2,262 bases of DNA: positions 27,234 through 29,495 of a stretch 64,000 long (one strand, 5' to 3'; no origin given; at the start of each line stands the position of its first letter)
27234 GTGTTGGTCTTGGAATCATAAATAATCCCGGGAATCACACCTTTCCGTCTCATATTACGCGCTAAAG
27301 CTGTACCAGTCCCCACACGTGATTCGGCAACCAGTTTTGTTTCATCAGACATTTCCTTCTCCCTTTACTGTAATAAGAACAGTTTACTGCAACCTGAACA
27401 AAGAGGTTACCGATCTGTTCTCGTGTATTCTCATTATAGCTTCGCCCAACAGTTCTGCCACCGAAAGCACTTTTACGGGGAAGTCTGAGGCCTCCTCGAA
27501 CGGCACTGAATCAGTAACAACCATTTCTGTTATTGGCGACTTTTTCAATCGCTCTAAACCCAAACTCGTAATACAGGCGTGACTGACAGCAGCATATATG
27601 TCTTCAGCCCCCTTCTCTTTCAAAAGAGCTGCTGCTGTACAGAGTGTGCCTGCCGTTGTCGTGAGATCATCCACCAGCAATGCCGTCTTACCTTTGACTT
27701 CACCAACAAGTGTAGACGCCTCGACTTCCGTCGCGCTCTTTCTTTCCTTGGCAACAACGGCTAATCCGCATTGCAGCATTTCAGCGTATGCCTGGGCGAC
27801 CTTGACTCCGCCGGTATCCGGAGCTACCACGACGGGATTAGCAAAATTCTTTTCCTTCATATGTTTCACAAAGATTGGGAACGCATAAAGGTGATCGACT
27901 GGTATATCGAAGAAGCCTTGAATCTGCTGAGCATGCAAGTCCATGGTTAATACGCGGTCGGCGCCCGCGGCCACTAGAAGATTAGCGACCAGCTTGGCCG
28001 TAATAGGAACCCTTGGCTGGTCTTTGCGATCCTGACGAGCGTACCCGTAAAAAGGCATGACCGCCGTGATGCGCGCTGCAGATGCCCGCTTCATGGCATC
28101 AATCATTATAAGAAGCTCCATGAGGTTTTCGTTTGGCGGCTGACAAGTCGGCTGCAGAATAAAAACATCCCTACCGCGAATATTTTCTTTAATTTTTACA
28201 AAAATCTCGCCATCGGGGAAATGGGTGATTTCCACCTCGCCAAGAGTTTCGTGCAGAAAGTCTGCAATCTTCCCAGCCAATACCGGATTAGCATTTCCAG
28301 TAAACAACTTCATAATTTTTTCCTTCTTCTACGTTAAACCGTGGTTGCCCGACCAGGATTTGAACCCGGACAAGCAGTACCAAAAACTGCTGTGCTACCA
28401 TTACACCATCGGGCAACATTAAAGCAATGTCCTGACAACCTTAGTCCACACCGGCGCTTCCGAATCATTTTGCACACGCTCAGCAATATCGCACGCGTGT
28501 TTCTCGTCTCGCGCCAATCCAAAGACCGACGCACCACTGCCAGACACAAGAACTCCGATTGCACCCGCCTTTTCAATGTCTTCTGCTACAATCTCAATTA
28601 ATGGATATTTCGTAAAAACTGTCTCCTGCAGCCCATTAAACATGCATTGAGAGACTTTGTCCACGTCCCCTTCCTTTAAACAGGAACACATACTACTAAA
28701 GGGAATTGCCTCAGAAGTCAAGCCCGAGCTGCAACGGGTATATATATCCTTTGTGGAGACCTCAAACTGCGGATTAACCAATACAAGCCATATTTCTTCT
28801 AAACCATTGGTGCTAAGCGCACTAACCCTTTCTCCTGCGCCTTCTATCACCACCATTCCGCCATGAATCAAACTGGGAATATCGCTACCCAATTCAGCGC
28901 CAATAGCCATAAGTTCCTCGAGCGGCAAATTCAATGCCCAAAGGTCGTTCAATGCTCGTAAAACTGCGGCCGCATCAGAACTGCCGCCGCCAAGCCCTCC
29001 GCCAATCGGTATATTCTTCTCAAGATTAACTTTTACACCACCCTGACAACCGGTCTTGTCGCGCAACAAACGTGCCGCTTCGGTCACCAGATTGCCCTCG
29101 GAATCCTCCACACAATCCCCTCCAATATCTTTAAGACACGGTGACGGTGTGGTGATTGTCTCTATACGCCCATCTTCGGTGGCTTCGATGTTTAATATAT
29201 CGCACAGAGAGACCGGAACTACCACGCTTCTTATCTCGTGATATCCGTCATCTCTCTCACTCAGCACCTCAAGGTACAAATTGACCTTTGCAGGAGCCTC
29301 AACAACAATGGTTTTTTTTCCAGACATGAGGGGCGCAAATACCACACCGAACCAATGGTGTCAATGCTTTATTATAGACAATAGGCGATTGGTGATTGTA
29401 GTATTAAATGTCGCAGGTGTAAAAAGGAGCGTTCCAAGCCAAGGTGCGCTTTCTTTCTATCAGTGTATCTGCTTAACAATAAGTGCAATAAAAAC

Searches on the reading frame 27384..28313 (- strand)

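Call 24: search_protein_families(library=ncbifam, proteins=[window:27384-28313:-], max_evalue=0.00001)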
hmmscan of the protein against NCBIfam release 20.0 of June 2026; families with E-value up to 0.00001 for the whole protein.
window:27384-28313:- (309 aa): 14 families
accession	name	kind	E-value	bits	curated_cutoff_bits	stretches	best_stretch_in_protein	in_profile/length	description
NF002320.0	PRK01259.1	subfamily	3.9e-129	430.6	297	1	1-307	7-315/316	ribose-phosphate diphosphokinase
NF002758.0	PRK02812.1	equivalog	2.1e-115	385.4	518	1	1-307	22-330/330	ribose-phosphate pyrophosphokinase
TIGR01251.1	ribP_PPkin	subfamily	4.7e-115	383.7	113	1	1-307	1-309/309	ribose-phosphate diphosphokinase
NF002844.0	PRK03092.1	equivalog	1.3e-106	356.5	438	1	2-307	13-323/326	ribose-phosphate diphosphokinase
NF002618.0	PRK02269.1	equivalog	1.1e-103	347.2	460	1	1-308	6-318/321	ribose-phosphate diphosphokinase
NF002686.0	PRK02458.1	equivalog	1.3e-101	340.3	506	1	1-308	10-318/323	ribose-phosphate diphosphokinase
NF003428.0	PRK04923.1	equivalog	1.4e-100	336.6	536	1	3-306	9-317/319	ribose-phosphate diphosphokinase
NF001815.0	PRK00553.1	equivalog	6.5e-77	258.9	484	1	11-306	20-321/332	ribose-phosphate pyrophosphokinase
NF002095.0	PRK00934.1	equivalog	3.6e-69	233.1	296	1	1-275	1-272/287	ribose-phosphate diphosphokinase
NF005537.0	PRK07199.1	subfamily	1.9e-46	158.6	322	1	11-295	13-292/301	ribose-phosphate diphosphokinase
NF005299.0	PRK06827.1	subfamily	5.9e-40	137.1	327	1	26-306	57-368/383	phosphoribosylpyrophosphate synthetase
NF002620.0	PRK02277.1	subfamily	5.9e-07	29.3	115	1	149-267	77-197/201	orotate phosphoribosyltransferase-like protein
TIGR00201.1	comF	subfamily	1.8e-06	28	233.55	1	187-240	131-184/190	ComF family protein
TIGR01090.1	apt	equivalog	6.2e-06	26.4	185.85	0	147-242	37-143/169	adenine phosphoribosyltransferase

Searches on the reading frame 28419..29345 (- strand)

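Call 24: search_protein_families(library=ncbifam, proteins=[window:28419-29345:-], max_evalue=0.00001)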
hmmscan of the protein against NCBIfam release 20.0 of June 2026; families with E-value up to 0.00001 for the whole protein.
window:28419-29345:- (308 aa): 12 families
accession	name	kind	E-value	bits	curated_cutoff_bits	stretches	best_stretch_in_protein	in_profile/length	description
TIGR00154.1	ispE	equivalog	5.2e-62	210.1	138.7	1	12-290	2-270/294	4-(cytidine 5'-diphospho)-2-C-methyl-D-erythritol kinase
NF002870.0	PRK03188.1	equivalog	2.3e-60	203.9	286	1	10-295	8-287/310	4-(cytidine 5'-diphospho)-2-C-methyl-D-erythritol kinase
NF011202.0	PRK14608.1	equivalog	5.2e-60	203.2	204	1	10-300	7-286/294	4-(cytidine 5'-diphospho)-2-C-methyl-D-erythritol kinase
NF011205.0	PRK14611.1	equivalog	4.9e-49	167.2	364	1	14-283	3-257/275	4-(cytidine 5'-diphospho)-2-C-methyl-D-erythritol kinase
NF011207.0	PRK14613.1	equivalog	9.1e-30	103.9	359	1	17-292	3-284/297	4-(cytidine 5'-diphospho)-2-C-methyl-D-erythritol kinase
NF003216.0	PRK04181.1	equivalog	9.7e-30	104.2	191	1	15-278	3-254/257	4-(cytidine 5'-diphospho)-2-C-methyl-D-erythritol kinase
NF002288.1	PRK01212.1-4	equivalog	1e-21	77.3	194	1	77-295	50-282/303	homoserine kinase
NF004568.0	PRK05905.1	equivalog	2.9e-19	69.8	321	1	19-275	10-253/261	4-(cytidine 5'-diphospho)-2-C-methyl-D-erythritol kinase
TIGR00191.1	thrB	equivalog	3.6e-18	65.4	168.25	1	78-295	54-284/304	homoserine kinase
TIGR01920.1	Shik_kin_archae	equivalog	4.7e-10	39.3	126.85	0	83-153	49-119/266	shikimate kinase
NF003036.0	PRK03926.1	equivalog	1.5e-08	34.1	403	1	84-156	57-128/302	mevalonate kinase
NF003006.0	PRK03817.1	equivalog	5.2e-06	25.7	443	0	87-151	71-135/352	galactokinase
